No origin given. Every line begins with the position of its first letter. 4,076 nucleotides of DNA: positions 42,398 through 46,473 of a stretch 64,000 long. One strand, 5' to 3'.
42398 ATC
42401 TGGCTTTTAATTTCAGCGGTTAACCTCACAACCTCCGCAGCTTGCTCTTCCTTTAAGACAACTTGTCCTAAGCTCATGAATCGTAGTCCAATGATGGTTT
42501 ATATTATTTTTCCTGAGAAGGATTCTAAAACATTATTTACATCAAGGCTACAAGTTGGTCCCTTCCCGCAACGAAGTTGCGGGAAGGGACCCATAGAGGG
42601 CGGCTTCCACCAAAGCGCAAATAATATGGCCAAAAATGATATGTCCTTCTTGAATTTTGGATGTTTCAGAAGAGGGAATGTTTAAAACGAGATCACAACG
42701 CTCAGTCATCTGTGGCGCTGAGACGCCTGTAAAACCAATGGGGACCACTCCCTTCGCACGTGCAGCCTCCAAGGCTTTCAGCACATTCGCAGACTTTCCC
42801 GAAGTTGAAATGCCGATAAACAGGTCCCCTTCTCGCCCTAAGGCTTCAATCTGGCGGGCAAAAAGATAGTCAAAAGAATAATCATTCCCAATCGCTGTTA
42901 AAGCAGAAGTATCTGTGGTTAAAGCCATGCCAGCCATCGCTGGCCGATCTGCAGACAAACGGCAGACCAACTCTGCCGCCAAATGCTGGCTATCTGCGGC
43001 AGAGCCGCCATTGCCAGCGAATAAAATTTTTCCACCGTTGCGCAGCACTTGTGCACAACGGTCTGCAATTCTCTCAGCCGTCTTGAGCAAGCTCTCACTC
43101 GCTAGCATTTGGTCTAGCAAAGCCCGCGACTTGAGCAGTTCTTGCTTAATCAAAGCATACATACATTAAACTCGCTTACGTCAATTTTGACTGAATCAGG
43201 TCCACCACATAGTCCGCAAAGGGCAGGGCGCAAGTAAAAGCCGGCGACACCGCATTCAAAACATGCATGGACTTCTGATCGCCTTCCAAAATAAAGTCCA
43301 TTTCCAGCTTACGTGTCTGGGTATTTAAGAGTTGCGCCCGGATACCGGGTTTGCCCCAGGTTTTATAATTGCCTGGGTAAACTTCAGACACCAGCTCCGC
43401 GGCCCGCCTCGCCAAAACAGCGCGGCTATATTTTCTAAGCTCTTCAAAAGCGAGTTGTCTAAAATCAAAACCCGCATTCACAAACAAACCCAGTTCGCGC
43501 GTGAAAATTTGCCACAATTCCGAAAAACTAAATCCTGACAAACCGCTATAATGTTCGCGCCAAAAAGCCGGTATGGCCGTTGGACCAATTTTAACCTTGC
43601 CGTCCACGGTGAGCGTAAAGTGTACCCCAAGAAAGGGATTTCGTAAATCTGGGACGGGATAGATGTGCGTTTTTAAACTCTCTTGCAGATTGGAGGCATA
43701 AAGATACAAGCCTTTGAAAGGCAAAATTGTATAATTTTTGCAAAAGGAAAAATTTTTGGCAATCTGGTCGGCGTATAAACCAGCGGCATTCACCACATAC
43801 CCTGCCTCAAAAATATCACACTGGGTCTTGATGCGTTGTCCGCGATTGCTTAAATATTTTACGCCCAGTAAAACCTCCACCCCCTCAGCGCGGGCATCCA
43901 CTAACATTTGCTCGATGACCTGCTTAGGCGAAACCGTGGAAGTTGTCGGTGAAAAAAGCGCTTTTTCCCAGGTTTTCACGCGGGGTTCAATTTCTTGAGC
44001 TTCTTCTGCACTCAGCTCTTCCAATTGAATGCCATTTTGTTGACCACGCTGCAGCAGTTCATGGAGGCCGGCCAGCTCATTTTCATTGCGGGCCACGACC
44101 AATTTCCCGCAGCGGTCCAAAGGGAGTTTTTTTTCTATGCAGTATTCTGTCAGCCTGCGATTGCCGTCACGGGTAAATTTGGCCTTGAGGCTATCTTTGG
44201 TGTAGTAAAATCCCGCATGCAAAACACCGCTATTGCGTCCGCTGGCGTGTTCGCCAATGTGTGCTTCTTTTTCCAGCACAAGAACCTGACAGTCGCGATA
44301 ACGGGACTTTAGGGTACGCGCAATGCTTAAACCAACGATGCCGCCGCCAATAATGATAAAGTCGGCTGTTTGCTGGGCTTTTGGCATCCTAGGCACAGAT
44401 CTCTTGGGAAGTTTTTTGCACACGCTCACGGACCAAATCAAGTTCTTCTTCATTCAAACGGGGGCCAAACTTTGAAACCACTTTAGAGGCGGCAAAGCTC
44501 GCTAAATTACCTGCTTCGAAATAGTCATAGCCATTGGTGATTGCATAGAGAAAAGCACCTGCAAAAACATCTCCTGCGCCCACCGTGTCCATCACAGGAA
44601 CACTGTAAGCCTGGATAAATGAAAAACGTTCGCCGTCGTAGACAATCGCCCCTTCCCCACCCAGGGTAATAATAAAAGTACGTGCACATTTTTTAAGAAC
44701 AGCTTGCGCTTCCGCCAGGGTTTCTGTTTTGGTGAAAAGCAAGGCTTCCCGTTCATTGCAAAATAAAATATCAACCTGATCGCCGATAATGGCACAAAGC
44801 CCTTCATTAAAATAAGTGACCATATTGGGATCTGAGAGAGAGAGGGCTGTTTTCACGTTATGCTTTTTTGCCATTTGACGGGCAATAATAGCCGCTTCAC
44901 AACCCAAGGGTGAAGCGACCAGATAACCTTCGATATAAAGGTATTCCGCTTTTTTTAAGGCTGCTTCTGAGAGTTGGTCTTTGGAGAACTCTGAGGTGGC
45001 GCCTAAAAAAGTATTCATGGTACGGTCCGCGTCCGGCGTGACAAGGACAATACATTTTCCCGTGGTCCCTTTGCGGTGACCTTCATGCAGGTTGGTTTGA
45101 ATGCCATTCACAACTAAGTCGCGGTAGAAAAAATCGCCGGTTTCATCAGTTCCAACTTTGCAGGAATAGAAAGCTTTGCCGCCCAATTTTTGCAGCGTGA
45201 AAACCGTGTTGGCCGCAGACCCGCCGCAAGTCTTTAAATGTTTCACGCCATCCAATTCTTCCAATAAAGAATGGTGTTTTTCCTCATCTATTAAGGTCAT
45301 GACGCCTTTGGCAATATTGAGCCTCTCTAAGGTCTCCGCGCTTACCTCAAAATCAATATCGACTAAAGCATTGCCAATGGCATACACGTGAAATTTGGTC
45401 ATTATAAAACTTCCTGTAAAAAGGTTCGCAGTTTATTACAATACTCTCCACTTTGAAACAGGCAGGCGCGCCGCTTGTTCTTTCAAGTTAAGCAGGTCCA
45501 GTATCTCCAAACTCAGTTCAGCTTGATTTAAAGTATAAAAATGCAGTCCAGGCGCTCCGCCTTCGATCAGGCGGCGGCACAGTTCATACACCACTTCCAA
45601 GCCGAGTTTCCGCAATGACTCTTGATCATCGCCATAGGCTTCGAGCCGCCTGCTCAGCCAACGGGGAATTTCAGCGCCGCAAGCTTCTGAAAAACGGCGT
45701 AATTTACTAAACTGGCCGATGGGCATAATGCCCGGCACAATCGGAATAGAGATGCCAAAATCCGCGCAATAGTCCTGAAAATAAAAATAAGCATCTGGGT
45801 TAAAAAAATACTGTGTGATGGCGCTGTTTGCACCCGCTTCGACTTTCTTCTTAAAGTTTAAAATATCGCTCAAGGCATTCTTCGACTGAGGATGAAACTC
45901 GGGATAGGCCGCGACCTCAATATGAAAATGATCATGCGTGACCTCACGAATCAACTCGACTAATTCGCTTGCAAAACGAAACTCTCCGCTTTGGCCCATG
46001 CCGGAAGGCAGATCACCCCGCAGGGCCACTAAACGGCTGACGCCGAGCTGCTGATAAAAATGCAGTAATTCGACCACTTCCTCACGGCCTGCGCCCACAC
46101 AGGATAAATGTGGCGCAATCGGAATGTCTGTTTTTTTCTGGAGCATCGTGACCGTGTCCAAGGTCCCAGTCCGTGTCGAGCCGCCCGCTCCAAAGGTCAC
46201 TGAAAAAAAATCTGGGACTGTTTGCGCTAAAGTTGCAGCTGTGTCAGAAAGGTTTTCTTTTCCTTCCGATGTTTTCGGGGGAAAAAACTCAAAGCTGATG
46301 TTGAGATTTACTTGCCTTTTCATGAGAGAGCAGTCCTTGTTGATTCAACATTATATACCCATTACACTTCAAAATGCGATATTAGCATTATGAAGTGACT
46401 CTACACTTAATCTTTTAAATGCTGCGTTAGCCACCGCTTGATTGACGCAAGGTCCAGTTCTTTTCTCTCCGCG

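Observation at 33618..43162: Eleven-gene operon joining an ADP/CDP-heptose-like line to a split transketolase, a ChoK-fold kinase, a HAD phosphatase and a methyltransferase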

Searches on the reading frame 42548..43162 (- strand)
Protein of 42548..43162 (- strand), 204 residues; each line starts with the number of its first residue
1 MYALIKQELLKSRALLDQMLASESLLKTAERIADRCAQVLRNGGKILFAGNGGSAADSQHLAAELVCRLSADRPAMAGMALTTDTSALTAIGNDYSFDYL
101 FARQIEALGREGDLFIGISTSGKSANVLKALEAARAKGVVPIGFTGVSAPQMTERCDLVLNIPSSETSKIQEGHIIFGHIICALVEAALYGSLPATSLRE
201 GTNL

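Call 5: search_protein_families(library=pfam, proteins=[window:42548-43162:-])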
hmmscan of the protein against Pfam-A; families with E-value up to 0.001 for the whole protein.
window:42548-43162:- (204 aa): 2 families
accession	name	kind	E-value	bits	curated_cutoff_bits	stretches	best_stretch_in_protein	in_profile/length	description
PF13580.11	SIS_2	-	1.2e-24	87.3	27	1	14-146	8-138/138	SIS domain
PF01380.27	SIS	-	2.1e-09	37.7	25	1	107-168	49-110/131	SIS domain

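Call 7: search_protein_families(library=ncbifam, proteins=[window:42548-43162:-], max_evalue=0.00001)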
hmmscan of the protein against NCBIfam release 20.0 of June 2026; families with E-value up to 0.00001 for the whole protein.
window:42548-43162:- (204 aa): 7 families
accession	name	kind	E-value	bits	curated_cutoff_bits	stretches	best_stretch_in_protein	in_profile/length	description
NF010546.0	PRK13936.1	equivalog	2e-55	187.6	276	1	19-192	19-195/197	phosphoheptose isomerase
TIGR00441.1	gmhA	equivalog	6.4e-53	178.9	209.45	1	37-186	5-154/154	D-sedoheptulose 7-phosphate isomerase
NF010547.0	PRK13938.1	equivalog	8.7e-47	159.3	320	1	14-190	16-192/196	D-sedoheptulose 7-phosphate isomerase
NF001628.0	PRK00414.1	equivalog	3.9e-44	150.6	265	1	3-187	4-188/192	D-sedoheptulose 7-phosphate isomerase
NF008138.0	PRK10886.1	equivalog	2.2e-36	125.4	352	1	15-190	13-191/196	DnaA initiator-associating protein DiaA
NF003915.0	PRK05441.1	subfamily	7.4e-09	35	168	1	23-161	42-181/300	N-acetylmuramic acid 6-phosphate etherase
NF008458.0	PRK11337.1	equivalog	1.3e-06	27.7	378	0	107-168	184-245/293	MurR/RpiR family transcriptional regulator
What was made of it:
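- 42548..43162 (-): SIS1: GmhA-like sedoheptulose-7-P isomerase. The best NCBIfam hits are phosphoheptose isomerase models at 179-188 bits, below their cutoffs (calls 5, 7).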

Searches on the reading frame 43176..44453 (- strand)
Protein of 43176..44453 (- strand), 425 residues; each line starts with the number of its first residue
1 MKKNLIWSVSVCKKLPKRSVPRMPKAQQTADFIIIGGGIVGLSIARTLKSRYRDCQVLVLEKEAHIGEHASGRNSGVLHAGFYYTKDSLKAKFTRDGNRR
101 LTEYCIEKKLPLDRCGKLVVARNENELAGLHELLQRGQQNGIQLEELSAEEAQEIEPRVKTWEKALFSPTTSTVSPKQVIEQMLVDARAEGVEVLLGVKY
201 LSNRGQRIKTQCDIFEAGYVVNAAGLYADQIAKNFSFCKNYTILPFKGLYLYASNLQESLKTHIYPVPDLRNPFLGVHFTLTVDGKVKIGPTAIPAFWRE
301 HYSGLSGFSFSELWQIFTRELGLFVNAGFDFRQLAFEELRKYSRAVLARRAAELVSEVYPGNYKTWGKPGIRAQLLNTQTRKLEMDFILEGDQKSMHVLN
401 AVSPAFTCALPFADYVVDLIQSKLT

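Call 6: search_protein_families(library=pfam, proteins=[window:43176-44453:-])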
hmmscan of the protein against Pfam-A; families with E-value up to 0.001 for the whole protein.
window:43176-44453:- (425 aa): 2 families
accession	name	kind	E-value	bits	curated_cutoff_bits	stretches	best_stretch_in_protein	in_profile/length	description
PF01266.30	DAO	-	1.1e-54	186.7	27.9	1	31-417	1-351/353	FAD dependent oxidoreductase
PF13450.12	NAD_binding_8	-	8.4e-08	32.8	21.9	1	34-73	1-38/68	NAD(P)-binding Rossmann-like domain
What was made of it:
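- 43176..44453 (-): FAD-dependent L-2-hydroxyglutarate oxidase (LhgO-like). The real start is probably Met23 at about 44387. PF01266 matches (call 6).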

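Call 25: search_protein_families(library=ncbifam, proteins=[window:43176-44453:-], max_evalue=0.00001)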
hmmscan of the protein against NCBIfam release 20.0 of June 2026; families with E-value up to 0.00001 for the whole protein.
window:43176-44453:- (425 aa): 16 families
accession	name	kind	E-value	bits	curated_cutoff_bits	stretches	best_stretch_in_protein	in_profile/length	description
NF008726.1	PRK11728.1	equivalog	1.4e-98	330.3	299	1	31-418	2-389/389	L-2-hydroxyglutarate oxidase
NF033460.1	glycerol3P_ox_II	equivalog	2.5e-40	138.8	460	1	30-296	2-274/361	type 2 glycerol-3-phosphate oxidase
TIGR02352.1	thiamin_ThiO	equivalog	4.5e-21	75.3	250.8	1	32-252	1-224/351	glycine oxidase ThiO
TIGR03377.1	glycerol3P_GlpA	equivalog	5.6e-18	64.8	552.8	1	32-248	2-222/530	anaerobic glycerol-3-phosphate dehydrogenase subunit GlpA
NF008313.0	PRK11101.1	equivalog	8.7e-18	64.2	425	1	26-235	5-220/548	anaerobic glycerol-3-phosphate dehydrogenase subunit A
NF002480.1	PRK01747.1-1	equivalog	1.5e-17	63.3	540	1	19-233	238-457/645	bifunctional tRNA (5-methylaminomethyl-2-thiouridine)(34)-methyltransferase MnmC2/FAD-dependent 5-carboxymethylaminomethyl-2-thiouridine(34)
TIGR03197.1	MnmC_Cterm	equivalog_domain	3.9e-16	59.1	174.2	1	32-230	2-205/400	FAD-dependent 5-carboxymethylaminomethyl-2-thiouridine(34) oxidoreductase MnmC1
TIGR03364.1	HpnW_proposed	hypoth_equivalog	3.2e-15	56.1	285.1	1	31-199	2-168/365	TIGR03364 family FAD-dependent oxidoreductase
NF050086.1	pipecolate_AmaA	exception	5.1e-14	51.7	600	1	1-230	1-239/425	L-pipecolate oxidase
NF001933.0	PRK00711.1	subfamily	3.7e-10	39.4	383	1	113-251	133-278/429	D-amino acid dehydrogenase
TIGR03329.1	Phn_aa_oxid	hypoth_equivalog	1.2e-08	34.2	632.8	1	25-196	20-202/460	putative aminophosphonate oxidoreductase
NF008425.0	PRK11259.1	equivalog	4.9e-08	32.3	257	1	28-236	3-213/377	N-methyl-L-tryptophan oxidase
TIGR01373.1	soxB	subfamily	5.1e-08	32.2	529.45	1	22-167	23-166/407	sarcosine oxidase subunit beta family protein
NF002481.1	PRK01747.1-2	equivalog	2.4e-07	29.9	600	1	25-80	234-287/611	bifunctional tRNA (5-methylaminomethyl-2-thiouridine)(34)-methyltransferase MnmC2/FAD-dependent 5-carboxymethylaminomethyl-2-thiouridine(34)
NF008899.0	PRK12266.1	equivalog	2.5e-06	26.2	360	0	26-84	3-58/508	glycerol-3-phosphate dehydrogenase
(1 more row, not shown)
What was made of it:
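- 43176..44453 (-): NF008726 scores 330 bits, above its cutoff of 299 (call 25).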

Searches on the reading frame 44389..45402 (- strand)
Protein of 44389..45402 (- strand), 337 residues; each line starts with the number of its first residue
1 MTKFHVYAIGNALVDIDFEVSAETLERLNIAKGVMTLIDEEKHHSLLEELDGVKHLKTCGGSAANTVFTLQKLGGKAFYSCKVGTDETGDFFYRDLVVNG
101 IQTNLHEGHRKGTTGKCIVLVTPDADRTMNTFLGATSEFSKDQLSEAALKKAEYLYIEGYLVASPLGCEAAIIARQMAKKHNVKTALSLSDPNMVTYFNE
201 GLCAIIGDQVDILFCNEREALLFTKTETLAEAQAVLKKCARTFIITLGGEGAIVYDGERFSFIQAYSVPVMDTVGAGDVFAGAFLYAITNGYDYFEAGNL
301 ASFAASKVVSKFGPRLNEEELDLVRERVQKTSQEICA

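Call 6: search_protein_families(library=pfam, proteins=[window:44389-45402:-])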
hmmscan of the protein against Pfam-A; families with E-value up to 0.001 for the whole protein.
window:44389-45402:- (337 aa): 1 family
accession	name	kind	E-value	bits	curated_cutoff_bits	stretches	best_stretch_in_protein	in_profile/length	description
PF00294.29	PfkB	-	1.4e-59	202.4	25.8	1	57-318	33-299/302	pfkB family carbohydrate kinase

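Call 25: search_protein_families(library=ncbifam, proteins=[window:44389-45402:-], max_evalue=0.00001)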
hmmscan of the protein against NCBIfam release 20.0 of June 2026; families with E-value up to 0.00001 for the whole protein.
window:44389-45402:- (337 aa): 20 families
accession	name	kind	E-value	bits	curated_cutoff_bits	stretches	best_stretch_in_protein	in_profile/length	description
TIGR02152.1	D_ribokin_bact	equivalog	5.9e-33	114.5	299.65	1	50-313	25-285/298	ribokinase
TIGR04382.1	myo_inos_iolC_N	equivalog_domain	1.9e-30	106.2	300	1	55-312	29-293/309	5-dehydro-2-deoxygluconokinase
NF008353.0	PRK11142.1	equivalog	4.8e-25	88.7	341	1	54-313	33-288/307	ribokinase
NF007321.0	PRK09813.1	equivalog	6.3e-21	75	247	1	59-314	23-260/261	fructoselysine 6-kinase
NF040938.1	KDG_KDGal_kin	equivalog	1.7e-20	73.3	400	1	57-311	27-286/305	bifunctional 2-dehydro-3-deoxygluconokinase/2-dehydro-3-deoxygalactonokinase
NF041134.1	R1P_kin_Thcocales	equivalog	2.1e-20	73.3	500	1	45-331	22-285/291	ADP-dependent ribose-1-phosphate kinase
NF011655.0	PRK15074.1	subfamily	3.2e-20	72.3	367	1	4-251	34-289/434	inosine/guanosine kinase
NF053626.1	RibKinHalex1628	equivalog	9.4e-20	71.3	330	1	56-299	34-263/293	ATP-dependent ribose-1-phosphate kinase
NF006957.1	PRK09434.1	equivalog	2.1e-18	66.9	450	1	54-295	21-267/302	fructokinase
TIGR03168.1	1-PFK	subfamily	1.6e-17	63.4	216.4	1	58-318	33-291/305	hexose kinase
TIGR02198.1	rfaE_dom_I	equivalog_domain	2.5e-17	63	345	1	56-315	43-303/315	D-glycero-beta-D-manno-heptose-7-phosphate kinase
TIGR03828.1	pfkB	equivalog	1.3e-16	60.6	292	1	60-320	35-293/305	1-phosphofructokinase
NF049991.1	TagKinase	equivalog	3.4e-15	55.7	420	1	63-315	42-302/321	tagatose kinase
NF047869.1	myo_kin_aldol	exception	2.2e-13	49.5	600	1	55-189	34-170/586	bifunctional 5-dehydro-2-deoxygluconokinase/5-dehydro-2-deoxyphosphogluconate aldolase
NF041164.1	NucKinThplmales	equivalog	1.8e-12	47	450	1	52-326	29-289/295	nucleoside kinase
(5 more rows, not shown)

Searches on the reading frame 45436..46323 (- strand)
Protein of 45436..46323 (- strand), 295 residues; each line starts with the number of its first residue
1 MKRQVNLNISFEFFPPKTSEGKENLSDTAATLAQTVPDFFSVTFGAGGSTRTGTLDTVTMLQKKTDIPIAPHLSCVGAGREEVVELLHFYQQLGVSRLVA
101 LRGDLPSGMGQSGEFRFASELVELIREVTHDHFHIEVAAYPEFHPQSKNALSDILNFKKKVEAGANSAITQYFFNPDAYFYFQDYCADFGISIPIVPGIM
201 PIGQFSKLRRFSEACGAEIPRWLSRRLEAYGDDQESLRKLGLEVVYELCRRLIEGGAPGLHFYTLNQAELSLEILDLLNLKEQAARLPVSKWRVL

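Call 6: search_protein_families(library=pfam, proteins=[window:45436-46323:-])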
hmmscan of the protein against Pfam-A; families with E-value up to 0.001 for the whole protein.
window:45436-46323:- (295 aa): 1 family
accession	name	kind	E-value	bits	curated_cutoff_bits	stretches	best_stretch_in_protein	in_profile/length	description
PF02219.23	MTHFR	-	2.1e-89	300.1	24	1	5-278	9-286/287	Methylenetetrahydrofolate reductase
